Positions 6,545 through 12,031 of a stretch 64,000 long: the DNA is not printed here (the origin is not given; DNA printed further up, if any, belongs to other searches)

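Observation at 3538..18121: Complete DNA phosphorothioation modification-restriction system (dptFGH plus dndBCDE-A) on an AT-rich island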

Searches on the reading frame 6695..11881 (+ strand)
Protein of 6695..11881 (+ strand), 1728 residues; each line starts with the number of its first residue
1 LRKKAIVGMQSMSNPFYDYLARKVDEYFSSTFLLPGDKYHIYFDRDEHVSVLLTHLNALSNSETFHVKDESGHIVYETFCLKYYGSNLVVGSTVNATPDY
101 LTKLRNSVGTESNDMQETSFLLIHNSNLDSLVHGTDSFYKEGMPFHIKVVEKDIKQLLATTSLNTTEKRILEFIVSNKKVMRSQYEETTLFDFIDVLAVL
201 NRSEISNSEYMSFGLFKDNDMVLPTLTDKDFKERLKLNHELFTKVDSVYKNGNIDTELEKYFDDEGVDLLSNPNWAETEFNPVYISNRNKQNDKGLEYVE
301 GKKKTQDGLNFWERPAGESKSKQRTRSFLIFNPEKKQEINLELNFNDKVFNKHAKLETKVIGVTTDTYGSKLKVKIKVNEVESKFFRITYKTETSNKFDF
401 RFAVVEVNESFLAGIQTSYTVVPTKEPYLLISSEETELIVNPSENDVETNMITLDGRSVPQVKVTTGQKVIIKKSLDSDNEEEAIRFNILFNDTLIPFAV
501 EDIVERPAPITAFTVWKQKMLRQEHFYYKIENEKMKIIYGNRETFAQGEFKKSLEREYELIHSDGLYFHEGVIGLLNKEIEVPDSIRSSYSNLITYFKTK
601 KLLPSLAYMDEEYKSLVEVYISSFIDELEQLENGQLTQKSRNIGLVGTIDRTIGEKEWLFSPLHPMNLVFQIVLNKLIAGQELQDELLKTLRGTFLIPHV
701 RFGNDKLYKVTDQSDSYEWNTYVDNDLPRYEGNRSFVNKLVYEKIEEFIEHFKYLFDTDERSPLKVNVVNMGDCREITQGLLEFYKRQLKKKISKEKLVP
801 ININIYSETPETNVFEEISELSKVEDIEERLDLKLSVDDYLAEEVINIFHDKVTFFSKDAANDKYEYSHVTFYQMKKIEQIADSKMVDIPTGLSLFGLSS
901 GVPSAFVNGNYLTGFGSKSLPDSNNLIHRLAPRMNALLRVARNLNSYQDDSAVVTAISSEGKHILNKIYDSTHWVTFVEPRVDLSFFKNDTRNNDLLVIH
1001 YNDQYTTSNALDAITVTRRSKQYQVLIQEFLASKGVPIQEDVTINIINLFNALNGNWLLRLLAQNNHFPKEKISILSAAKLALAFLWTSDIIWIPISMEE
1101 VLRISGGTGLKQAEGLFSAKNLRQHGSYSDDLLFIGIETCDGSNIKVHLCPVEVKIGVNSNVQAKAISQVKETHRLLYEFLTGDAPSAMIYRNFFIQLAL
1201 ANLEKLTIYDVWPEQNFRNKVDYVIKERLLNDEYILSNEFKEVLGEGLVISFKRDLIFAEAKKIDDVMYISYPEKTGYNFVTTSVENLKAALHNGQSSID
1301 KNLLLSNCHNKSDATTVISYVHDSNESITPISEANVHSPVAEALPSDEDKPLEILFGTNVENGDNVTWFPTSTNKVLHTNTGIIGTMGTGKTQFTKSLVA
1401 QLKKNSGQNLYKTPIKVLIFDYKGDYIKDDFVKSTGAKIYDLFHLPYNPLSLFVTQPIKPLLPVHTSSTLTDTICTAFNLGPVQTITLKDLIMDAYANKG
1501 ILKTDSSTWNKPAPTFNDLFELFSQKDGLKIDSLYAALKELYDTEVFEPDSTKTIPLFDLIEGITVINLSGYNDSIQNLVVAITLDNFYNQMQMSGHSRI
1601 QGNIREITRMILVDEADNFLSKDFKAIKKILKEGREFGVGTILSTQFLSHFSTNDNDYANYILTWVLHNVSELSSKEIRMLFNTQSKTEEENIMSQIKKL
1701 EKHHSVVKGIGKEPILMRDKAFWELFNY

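Call 3: search_protein_families(library=pfam, proteins=[window:6695-11881:+])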
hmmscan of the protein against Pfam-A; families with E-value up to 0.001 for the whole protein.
window:6695-11881:+ (1728 aa): 3 families
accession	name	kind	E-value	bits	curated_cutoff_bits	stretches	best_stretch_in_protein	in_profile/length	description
PF01935.23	DUF87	-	8.4e-10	39.5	23.2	1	1365-1586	11-218/220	Helicase HerA, central domain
PF10412.15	TrwB_AAD_bind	-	6.4e-07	29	20.5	1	1378-1434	15-62/387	Type IV secretion-system coupling protein DNA-binding domain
PF13401.12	AAA_22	-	0.00045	21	27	0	1564-1643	39-120/130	AAA domain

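Call 4: search_protein_families(library=ncbifam, proteins=[window:6695-11881:+])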
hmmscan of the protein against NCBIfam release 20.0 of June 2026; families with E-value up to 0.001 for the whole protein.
window:6695-11881:+ (1728 aa): 3 families
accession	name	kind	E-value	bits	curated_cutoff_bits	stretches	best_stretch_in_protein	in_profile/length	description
TIGR03237.1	dnd_assoc_2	equivalog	9.4e-216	719.3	620.65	1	14-1302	2-1253/1256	DNA phosphorothioation-dependent restriction protein DptH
NF042943.1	HerA_antiphage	equivalog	1e-07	30.9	800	0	1343-1434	124-204/566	anti-phage-associated helicase HerA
NF033849.1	ser_rich_anae_1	subfamily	6.5e-07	27.1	650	1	1367-1510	748-895/1163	serine-rich protein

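Call 5: search_protein_families(library=padloc, proteins=[window:6695-11881:+])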
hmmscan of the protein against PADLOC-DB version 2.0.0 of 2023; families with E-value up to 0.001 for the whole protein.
window:6695-11881:+ (1728 aa): 14 families
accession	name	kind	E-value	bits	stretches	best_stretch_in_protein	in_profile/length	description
PDLC02684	DndH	-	0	1940.6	1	16-1725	1-1715/1715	DndH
PDLC02682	DndH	-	0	1920.8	1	34-1725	2-1685/1686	DndH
PDLC02679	DndH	-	0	1831.5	1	19-1726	1-1710/1711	DndH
PDLC02681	DndH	-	0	1422.7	1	97-1725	1-1630/1631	DndH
PDLC02685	DndH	-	0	1095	1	15-1725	5-1678/1678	DndH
PDLC02683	DndH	-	0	1072.1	1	14-1726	4-1388/1389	DndH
PDLC02680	DndH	-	7.1e-167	555.2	1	97-1725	84-1566/1567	DndH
PDLC04140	mad8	-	1.1e-14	52.7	1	1352-1687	2-256/314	mads_8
PDLC04105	HerA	-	3.2e-08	30.6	1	1562-1646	379-467/576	-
PDLC04100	HerA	-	6.7e-08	29.7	1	1343-1428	131-206/580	-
PDLC01055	HerA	-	1e-07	29.2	0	1375-1427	154-200/532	Type III coevolved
PDLC02185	HerA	-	1.1e-07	29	0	1344-1428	132-207/585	-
PDLC04106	HerA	-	0.00021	17.9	0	1360-1429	157-224/667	-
PDLC04242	PDC-M01A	-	0.00028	17.2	1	1345-1409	180-247/566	-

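Call 37: search_solved_structures(query=window:6695-11881:+)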
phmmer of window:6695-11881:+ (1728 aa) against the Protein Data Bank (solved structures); distinct sequences matched with E-value up to 0.001: 2.
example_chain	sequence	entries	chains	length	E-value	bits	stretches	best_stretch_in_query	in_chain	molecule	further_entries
7es4_A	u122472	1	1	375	3.4e-125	422.5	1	1351-1726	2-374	DNA phosphorothioation-dependent restriction protein DptH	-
8wiv_A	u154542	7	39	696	2.6e-05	25.1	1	1562-1652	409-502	Helicase HerA central domain-containing protein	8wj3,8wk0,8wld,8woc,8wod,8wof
